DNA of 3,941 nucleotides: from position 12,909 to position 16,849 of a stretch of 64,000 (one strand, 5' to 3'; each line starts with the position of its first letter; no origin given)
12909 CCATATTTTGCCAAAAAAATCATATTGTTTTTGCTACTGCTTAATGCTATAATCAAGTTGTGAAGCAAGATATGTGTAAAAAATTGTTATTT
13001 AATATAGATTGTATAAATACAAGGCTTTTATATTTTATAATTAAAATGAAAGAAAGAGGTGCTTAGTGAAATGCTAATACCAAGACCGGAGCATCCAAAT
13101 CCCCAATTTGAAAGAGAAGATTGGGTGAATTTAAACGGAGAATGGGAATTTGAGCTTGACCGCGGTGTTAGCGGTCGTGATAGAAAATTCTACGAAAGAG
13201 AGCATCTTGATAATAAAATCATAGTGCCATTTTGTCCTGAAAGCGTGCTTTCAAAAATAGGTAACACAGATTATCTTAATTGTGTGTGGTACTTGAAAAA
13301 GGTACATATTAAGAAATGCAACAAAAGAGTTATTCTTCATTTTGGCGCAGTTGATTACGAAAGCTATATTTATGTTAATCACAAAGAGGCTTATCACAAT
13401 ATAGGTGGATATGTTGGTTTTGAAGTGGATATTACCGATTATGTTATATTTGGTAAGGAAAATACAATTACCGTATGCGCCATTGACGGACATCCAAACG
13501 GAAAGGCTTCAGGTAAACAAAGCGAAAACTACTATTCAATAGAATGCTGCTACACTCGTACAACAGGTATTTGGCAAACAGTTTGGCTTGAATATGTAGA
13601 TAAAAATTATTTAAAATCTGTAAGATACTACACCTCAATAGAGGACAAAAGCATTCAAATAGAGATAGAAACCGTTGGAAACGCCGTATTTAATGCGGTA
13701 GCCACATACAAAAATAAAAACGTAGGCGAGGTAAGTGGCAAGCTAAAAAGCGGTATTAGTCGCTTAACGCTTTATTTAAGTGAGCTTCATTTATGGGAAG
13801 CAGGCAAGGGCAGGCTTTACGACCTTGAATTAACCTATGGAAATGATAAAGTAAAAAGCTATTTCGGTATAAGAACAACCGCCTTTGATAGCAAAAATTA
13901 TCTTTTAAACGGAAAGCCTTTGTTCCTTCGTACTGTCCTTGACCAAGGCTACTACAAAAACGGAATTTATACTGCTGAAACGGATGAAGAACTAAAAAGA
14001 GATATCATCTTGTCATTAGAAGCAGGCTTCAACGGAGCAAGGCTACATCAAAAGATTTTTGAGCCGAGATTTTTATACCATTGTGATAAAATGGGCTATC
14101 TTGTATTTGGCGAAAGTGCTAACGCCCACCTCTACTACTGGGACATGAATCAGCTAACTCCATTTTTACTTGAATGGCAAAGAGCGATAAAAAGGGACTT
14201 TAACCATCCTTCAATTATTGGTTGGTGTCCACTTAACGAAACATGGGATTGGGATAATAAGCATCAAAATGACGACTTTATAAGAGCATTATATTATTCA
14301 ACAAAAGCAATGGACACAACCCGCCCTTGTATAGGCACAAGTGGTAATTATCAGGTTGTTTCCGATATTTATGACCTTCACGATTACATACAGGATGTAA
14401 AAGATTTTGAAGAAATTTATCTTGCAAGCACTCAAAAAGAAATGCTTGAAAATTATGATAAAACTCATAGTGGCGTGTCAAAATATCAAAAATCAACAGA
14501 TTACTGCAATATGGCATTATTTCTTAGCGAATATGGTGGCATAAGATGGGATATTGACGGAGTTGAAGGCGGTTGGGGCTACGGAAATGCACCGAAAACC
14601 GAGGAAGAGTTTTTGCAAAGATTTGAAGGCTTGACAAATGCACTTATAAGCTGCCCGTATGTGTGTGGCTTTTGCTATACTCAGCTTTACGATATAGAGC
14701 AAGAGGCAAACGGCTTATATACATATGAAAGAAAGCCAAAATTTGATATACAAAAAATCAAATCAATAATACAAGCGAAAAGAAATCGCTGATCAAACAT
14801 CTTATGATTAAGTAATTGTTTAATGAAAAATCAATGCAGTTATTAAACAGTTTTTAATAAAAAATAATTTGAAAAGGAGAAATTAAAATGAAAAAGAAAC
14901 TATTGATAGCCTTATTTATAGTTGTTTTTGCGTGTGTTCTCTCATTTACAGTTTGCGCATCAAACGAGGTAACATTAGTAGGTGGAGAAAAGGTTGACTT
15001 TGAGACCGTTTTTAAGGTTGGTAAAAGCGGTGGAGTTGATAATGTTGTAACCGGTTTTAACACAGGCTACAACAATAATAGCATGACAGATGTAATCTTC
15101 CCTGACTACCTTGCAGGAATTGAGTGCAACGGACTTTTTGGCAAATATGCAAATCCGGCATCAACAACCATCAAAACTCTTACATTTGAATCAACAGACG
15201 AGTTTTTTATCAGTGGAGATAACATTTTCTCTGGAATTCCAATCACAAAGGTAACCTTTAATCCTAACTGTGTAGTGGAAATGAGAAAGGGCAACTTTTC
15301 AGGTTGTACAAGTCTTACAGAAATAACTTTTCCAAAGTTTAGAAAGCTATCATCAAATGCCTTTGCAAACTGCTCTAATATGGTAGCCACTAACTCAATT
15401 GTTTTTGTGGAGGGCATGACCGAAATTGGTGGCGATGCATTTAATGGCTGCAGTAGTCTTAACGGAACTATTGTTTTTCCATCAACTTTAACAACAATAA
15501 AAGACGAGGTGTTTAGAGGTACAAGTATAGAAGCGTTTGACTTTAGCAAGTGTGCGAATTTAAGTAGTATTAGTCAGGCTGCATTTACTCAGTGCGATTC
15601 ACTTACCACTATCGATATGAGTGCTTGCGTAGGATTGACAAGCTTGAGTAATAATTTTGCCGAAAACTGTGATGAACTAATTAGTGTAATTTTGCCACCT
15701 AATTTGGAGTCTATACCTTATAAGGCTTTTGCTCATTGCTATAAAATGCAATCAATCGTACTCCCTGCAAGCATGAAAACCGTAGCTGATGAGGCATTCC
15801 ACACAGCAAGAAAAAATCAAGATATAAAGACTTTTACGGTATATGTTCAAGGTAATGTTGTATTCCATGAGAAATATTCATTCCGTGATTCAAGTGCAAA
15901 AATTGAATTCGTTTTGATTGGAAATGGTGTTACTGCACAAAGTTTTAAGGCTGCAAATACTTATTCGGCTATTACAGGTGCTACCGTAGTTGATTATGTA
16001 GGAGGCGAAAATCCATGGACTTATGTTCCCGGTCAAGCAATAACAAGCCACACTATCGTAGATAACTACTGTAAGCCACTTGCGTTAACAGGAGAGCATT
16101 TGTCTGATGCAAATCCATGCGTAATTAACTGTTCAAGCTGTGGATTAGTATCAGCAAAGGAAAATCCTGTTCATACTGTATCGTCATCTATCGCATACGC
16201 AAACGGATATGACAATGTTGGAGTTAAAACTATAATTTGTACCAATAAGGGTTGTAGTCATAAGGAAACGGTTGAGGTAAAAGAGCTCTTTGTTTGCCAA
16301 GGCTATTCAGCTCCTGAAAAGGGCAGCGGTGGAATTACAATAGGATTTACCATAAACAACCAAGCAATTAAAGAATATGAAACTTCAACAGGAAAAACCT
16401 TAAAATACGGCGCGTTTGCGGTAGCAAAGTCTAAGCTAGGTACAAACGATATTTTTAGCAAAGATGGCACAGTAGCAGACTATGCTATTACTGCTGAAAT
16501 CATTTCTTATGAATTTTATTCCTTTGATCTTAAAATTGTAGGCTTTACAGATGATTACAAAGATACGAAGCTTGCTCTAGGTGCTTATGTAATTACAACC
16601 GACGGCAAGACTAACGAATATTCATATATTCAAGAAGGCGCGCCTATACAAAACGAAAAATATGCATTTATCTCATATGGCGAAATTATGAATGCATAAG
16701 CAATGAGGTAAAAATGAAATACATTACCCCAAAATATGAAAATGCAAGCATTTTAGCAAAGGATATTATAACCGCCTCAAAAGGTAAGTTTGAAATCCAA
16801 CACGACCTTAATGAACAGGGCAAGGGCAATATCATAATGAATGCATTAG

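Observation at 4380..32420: Six paralogous cassettes: a secreted passenger protein carrying a shared ~137-aa module, then a conserved 49-aa ORF and a hairpin terminator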

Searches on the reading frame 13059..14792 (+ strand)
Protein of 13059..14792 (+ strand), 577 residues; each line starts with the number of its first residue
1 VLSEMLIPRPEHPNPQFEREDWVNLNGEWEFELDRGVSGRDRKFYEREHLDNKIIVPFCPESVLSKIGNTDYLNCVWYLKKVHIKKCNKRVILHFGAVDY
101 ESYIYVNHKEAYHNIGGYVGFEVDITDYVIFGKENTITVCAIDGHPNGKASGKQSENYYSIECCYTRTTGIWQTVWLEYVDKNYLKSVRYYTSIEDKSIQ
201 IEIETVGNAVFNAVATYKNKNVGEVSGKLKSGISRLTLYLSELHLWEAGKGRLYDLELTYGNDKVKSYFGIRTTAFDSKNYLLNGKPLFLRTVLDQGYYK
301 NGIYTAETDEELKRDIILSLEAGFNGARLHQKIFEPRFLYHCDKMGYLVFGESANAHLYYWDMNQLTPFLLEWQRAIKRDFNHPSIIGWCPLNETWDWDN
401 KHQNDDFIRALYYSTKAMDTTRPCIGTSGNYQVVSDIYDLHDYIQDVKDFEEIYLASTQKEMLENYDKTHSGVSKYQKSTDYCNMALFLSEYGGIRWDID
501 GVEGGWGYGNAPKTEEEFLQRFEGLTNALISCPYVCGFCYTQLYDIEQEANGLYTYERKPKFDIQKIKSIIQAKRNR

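Call 8: search_protein_families(library=pfam, proteins=[window:13059-14792:+], max_evalue=0.001)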
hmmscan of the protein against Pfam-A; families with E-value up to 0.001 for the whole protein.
window:13059-14792:+ (577 aa): 3 families
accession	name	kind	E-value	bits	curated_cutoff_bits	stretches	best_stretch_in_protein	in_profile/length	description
PF02837.24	Glyco_hydro_2_N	-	3.9e-12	46.9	28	1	24-177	3-165/169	Glycosyl hydrolases family 2, sugar binding domain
PF02836.23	Glyco_hydro_2_C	-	1.5e-10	41.1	21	1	279-458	6-185/302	Glycosyl hydrolases family 2, TIM barrel domain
PF00703.27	Glyco_hydro_2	-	2e-05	25.8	23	1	184-272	2-109/109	Glycosyl hydrolases family 2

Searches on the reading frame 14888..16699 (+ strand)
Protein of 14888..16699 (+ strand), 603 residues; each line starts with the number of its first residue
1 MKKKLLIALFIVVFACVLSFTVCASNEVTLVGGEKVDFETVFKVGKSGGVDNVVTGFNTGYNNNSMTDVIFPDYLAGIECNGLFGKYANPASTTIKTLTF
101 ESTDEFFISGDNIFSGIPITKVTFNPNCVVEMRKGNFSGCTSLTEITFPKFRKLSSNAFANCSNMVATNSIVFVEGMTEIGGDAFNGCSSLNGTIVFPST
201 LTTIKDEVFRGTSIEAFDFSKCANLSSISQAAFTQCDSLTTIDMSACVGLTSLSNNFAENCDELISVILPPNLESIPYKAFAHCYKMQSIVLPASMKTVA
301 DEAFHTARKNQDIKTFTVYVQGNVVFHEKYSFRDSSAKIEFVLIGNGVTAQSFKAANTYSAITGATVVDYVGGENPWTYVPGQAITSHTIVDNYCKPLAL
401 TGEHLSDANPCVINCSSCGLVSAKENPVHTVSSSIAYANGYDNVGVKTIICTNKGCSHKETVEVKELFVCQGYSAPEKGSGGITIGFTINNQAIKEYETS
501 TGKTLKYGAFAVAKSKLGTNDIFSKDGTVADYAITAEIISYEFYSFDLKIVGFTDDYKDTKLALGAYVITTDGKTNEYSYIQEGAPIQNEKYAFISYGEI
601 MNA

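Call 4: search_protein_families(library=pfam, proteins=[window:14888-16699:+], max_evalue=0.01)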
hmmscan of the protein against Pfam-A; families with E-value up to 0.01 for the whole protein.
window:14888-16699:+ (603 aa): 2 families
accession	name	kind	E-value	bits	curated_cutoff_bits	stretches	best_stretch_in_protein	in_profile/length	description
PF13306.12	LRR_5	-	1e-32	113.1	27.7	3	168-266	13-105/127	BspA type Leucine rich repeat region (6 copies)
PF13855.12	LRR_8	-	3.3e-05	24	27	0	200-246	12-58/61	Leucine rich repeat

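Call 5: search_protein_families(library=ncbifam, proteins=[window:14888-16699:+], max_evalue=0.01)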
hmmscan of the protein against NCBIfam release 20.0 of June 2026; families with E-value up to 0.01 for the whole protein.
window:14888-16699:+ (603 aa): 1 family
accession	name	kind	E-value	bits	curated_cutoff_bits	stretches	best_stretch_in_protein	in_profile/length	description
NF047961.1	adhesin_HupY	equivalog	1.7e-12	46.3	1250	2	108-246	177-308/978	leucine-rich repeat adhesin HupY/LrrG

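Call 32: find_encoding_contigs(protein=window:14888-16699:+, flank=2000, max_places=4)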
Protein window:14888-16699:+ (603 aa): 4 contigs read that carry it; 3 places shown.
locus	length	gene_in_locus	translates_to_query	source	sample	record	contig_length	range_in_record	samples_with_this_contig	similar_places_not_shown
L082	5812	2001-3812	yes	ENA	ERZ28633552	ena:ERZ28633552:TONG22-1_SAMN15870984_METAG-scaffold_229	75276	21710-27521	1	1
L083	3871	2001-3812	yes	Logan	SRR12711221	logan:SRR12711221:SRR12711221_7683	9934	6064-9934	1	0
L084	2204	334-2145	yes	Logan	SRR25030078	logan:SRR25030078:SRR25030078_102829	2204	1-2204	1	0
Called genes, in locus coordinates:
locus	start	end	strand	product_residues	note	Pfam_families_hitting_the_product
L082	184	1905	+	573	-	PF02837:Glyco_hydro_2_N, PF00703:Glyco_hydro_2 (weak), PF02836:Glyco_hydro_2_C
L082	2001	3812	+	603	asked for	PF13306:LRR_5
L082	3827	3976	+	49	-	-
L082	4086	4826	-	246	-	PF08220:HTH_DeoR, PF08279:HTH_11 (weak), PF00455:DeoRC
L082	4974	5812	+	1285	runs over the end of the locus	-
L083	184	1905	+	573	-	PF02837:Glyco_hydro_2_N, PF00703:Glyco_hydro_2 (weak), PF02836:Glyco_hydro_2_C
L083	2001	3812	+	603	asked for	PF13306:LRR_5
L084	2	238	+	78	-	?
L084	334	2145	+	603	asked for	PF13306:LRR_5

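Call 80: list_cluster_members(proteins=[window:14888-16699:+, window:16714-16863:+, window:6893-7042:+, window:38224-39417:-, window:41327-43066:-, window:8236-11748:+])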
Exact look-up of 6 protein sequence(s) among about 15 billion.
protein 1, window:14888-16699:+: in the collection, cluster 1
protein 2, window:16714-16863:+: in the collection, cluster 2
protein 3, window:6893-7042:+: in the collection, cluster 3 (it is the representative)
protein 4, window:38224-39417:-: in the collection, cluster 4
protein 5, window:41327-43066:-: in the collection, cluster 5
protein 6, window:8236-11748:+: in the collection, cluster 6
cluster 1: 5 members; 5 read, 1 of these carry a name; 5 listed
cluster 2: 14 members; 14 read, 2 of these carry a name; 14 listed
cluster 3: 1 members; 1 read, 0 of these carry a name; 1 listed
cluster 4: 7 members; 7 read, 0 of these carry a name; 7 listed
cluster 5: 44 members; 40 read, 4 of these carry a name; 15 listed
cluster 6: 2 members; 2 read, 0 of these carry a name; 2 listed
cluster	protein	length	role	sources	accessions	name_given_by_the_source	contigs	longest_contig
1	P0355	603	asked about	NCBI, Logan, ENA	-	-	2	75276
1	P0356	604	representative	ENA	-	-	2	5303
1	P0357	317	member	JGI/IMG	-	hypothetical protein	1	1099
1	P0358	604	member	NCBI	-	-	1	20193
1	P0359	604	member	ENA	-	-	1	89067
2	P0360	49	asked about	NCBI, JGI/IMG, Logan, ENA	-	hypothetical protein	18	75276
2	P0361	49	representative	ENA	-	-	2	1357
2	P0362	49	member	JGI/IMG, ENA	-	hypothetical protein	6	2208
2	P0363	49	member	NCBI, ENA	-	-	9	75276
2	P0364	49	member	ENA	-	-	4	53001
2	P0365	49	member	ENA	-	-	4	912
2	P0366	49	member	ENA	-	-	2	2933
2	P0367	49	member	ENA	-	-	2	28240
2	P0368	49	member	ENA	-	-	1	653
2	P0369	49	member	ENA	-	-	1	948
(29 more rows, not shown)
